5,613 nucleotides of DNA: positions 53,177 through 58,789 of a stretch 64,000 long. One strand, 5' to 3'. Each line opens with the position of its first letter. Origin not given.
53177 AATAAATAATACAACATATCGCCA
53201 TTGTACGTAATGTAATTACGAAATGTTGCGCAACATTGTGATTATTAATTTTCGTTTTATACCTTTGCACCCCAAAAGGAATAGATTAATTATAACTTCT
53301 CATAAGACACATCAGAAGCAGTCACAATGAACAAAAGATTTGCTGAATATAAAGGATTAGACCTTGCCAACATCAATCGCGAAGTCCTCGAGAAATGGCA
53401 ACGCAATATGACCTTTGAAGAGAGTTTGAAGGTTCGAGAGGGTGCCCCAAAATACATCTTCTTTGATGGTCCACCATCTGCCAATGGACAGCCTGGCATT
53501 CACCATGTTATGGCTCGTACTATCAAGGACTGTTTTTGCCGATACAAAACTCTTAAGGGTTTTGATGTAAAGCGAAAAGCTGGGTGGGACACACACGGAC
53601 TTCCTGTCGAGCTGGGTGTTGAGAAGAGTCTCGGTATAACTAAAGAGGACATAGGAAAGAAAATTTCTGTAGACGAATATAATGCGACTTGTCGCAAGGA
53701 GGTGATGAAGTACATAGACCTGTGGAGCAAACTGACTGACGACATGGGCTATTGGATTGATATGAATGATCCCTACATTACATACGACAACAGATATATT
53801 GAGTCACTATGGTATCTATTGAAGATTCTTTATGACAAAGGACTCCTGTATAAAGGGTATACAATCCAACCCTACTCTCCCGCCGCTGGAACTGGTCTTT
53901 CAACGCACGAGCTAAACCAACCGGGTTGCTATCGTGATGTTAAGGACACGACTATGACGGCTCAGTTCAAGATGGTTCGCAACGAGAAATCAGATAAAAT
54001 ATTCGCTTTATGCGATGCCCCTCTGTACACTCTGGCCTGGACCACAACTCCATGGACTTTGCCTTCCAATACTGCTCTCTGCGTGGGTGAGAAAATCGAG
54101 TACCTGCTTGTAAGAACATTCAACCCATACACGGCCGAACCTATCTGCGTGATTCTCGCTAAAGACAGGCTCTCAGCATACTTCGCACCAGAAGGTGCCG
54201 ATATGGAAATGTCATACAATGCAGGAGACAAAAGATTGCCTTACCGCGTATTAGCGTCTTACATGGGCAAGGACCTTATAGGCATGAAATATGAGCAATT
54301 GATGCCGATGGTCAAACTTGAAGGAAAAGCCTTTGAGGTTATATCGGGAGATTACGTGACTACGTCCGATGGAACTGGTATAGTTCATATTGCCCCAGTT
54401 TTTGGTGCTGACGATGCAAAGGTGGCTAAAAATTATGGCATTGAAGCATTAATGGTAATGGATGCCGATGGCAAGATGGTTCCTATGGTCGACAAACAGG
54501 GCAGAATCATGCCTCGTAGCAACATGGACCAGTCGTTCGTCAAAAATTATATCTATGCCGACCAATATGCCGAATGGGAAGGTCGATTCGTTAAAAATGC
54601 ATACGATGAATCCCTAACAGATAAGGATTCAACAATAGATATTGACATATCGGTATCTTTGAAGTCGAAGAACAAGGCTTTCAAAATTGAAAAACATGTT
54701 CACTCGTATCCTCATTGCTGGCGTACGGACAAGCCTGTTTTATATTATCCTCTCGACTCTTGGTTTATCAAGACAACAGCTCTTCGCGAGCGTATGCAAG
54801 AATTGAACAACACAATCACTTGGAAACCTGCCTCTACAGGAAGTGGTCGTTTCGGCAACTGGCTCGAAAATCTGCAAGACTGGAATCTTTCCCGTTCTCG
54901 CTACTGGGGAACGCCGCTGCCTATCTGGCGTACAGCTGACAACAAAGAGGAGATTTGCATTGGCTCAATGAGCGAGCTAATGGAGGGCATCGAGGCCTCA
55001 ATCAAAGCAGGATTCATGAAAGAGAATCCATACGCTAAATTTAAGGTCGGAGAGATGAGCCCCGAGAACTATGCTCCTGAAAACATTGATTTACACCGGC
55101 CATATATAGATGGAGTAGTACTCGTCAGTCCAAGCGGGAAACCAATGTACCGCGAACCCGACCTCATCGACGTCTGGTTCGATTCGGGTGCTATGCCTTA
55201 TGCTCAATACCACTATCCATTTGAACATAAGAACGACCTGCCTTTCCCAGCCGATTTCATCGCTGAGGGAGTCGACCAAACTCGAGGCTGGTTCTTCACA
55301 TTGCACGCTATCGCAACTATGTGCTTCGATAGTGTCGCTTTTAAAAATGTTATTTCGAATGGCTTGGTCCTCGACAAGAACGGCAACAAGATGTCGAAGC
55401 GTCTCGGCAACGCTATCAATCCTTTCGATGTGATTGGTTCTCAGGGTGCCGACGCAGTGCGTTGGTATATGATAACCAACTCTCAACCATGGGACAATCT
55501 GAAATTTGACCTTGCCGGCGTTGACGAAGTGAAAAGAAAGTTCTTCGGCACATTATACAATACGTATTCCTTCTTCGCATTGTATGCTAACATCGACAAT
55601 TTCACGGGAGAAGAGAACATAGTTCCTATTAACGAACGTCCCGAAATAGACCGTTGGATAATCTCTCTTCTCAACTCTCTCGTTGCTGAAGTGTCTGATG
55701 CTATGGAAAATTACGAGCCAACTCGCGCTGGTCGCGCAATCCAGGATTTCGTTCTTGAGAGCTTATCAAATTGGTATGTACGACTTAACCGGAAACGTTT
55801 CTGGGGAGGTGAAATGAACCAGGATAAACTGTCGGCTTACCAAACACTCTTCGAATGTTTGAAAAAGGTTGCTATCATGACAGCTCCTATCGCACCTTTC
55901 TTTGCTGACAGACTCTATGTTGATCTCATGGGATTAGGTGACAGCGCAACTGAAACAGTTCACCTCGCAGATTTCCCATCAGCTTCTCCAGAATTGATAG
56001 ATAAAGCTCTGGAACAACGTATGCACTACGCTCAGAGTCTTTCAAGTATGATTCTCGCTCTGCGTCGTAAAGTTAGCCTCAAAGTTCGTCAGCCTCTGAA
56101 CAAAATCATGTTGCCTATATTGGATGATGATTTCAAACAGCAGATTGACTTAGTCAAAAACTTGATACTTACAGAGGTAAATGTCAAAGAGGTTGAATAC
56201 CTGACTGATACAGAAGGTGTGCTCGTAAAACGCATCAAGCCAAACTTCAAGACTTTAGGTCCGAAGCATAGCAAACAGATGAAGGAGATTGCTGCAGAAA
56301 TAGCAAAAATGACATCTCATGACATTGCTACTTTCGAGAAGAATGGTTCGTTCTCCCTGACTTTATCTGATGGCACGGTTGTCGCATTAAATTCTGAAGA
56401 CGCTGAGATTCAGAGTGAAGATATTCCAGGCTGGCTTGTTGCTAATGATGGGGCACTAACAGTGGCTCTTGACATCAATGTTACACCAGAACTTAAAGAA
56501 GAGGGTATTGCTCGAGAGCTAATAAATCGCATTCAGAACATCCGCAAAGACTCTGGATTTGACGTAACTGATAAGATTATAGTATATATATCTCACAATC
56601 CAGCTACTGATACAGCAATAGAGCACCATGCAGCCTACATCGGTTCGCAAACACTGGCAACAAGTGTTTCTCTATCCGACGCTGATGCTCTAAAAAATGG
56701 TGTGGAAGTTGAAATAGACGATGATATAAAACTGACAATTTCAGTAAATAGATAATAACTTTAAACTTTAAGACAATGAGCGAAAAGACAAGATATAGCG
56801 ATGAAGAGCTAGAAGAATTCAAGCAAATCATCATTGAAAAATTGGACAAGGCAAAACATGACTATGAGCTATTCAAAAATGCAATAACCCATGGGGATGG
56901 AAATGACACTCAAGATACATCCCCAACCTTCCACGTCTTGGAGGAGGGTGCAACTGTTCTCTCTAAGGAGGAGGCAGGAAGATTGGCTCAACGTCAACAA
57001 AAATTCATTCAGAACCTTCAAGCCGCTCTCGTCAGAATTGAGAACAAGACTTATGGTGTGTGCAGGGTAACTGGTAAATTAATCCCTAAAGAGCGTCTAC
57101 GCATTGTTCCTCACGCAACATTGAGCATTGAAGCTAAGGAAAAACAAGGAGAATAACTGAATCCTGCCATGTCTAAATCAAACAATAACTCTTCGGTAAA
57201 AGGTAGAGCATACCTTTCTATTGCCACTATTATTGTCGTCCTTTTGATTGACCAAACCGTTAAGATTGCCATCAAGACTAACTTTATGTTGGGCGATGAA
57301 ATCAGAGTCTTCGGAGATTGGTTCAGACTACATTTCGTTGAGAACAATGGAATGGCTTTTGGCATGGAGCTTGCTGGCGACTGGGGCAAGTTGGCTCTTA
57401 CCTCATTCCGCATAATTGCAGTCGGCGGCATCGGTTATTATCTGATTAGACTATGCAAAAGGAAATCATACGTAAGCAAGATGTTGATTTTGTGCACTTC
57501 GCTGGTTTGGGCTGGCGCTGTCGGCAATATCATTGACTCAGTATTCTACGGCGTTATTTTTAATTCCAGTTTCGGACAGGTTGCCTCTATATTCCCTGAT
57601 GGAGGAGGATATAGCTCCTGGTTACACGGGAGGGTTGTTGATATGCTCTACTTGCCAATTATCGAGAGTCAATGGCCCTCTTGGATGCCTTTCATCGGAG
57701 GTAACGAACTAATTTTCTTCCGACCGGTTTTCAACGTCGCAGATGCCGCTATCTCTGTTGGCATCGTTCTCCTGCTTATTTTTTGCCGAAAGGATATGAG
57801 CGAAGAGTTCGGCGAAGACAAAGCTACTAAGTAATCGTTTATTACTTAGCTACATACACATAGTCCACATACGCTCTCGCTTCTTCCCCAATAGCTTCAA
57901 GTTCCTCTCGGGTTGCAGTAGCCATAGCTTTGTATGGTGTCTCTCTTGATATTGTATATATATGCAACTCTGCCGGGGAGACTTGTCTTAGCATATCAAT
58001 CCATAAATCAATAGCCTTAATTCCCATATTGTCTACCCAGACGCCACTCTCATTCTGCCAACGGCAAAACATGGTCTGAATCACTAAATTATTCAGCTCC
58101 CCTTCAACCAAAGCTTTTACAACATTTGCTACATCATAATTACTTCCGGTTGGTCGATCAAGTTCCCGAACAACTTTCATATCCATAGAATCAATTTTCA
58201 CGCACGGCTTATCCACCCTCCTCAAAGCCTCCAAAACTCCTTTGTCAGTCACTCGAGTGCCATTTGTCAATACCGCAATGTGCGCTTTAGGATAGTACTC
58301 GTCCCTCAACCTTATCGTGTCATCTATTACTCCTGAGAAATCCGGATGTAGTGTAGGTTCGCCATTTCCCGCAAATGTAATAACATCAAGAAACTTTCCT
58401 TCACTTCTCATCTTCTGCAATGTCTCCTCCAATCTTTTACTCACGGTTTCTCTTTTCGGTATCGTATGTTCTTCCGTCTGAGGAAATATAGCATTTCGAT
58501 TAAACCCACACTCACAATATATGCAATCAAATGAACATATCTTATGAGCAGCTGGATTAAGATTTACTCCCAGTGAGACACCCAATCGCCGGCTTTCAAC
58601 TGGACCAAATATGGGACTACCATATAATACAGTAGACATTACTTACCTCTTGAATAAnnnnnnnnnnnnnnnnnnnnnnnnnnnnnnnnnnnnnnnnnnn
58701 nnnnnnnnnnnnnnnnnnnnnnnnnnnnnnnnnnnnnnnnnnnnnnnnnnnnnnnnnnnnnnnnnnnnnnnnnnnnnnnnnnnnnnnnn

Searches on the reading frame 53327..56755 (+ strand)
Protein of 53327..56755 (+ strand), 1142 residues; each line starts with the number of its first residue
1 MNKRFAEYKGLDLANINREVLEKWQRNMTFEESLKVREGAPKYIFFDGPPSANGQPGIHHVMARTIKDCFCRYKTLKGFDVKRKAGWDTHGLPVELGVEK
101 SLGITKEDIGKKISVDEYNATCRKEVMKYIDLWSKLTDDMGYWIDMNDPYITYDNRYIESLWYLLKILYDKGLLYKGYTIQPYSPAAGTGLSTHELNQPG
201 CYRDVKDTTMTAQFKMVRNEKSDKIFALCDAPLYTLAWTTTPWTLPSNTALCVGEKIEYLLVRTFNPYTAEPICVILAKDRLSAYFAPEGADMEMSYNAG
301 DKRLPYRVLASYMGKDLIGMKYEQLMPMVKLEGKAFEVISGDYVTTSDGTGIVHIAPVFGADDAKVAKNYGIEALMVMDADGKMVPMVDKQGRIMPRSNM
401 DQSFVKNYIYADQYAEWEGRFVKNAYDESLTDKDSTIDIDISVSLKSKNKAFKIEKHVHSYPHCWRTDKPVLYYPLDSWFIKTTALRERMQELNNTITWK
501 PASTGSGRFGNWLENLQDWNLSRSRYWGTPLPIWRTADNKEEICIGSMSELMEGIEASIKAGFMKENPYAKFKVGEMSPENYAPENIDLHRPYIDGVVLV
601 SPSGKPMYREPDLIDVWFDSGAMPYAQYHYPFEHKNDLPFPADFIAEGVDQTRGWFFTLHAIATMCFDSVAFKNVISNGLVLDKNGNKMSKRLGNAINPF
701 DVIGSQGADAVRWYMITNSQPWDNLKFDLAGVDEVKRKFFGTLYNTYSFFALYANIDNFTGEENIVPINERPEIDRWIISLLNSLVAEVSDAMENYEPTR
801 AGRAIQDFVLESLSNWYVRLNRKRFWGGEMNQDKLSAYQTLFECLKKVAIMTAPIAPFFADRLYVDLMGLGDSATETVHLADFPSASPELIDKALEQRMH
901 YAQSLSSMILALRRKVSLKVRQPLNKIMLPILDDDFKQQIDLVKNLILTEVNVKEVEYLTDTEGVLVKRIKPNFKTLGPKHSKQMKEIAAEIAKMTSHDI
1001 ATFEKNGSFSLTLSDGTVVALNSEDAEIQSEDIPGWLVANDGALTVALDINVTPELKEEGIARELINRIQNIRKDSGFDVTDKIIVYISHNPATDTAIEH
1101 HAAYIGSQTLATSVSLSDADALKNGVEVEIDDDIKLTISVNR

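Call 15: search_protein_families(library=pfam, proteins=[window:53327-56755:+])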
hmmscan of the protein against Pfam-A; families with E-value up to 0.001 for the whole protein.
window:53327-56755:+ (1142 aa): 4 families
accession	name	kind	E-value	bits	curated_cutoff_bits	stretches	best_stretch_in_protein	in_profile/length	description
PF00133.28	tRNA-synt_1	-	2.7e-115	385.9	22.7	1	20-727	2-413/414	tRNA synthetases class I (I, L, M and V)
PF19302.4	DUF5915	-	2.6e-55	187.4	27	1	945-1141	2-193/195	Domain of unknown function (DUF5915)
PF08264.19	Anticodon_1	-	1.7e-32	112.8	25.1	1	775-926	1-146/148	Anticodon-binding domain of tRNA ligase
PF09334.17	tRNA-synt_1g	-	6.8e-15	55.2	20.1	1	52-118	10-75/391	tRNA synthetases class I (M)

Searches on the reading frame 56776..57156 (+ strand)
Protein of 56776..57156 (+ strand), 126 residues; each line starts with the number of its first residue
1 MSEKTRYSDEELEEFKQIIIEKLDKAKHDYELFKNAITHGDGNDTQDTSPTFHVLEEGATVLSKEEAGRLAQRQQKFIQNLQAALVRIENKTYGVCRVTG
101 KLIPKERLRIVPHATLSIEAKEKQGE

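Call 62: search_protein_families(library=pfam, proteins=[window:56776-57156:+], max_evalue=0.01)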
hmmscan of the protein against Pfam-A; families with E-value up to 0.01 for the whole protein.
window:56776-57156:+ (126 aa): 1 family
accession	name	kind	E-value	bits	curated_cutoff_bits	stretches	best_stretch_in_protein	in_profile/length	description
PF01258.23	zf-dskA_traR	-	4.6e-09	36.6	24.9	1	92-123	2-33/36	Prokaryotic dksA/traR C4-type zinc finger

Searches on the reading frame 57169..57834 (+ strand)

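Call 15: search_protein_families(library=pfam, proteins=[window:57169-57834:+])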
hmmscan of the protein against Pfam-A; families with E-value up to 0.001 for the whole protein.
window:57169-57834:+ (221 aa): 1 family
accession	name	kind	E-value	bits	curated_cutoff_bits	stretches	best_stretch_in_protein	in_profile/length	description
PF01252.23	Peptidase_A8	-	4.2e-35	121.5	25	1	21-205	2-139/142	Signal peptidase (SPase) II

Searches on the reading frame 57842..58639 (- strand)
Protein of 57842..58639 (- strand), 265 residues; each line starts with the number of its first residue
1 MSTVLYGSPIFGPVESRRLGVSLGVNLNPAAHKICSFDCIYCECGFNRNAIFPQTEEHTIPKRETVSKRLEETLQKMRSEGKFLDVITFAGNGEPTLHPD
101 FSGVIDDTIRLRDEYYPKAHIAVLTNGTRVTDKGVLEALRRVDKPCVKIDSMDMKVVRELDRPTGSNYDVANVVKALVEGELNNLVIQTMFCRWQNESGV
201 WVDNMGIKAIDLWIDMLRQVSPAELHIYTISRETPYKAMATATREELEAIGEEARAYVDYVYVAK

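Call 15: search_protein_families(library=pfam, proteins=[window:57842-58639:-])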
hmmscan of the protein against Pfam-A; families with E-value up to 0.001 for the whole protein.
window:57842-58639:- (265 aa): 1 family
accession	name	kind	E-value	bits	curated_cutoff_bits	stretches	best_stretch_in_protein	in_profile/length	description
PF04055.27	Radical_SAM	-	1.1e-12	48.9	29.5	1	34-187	6-146/166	Radical SAM superfamily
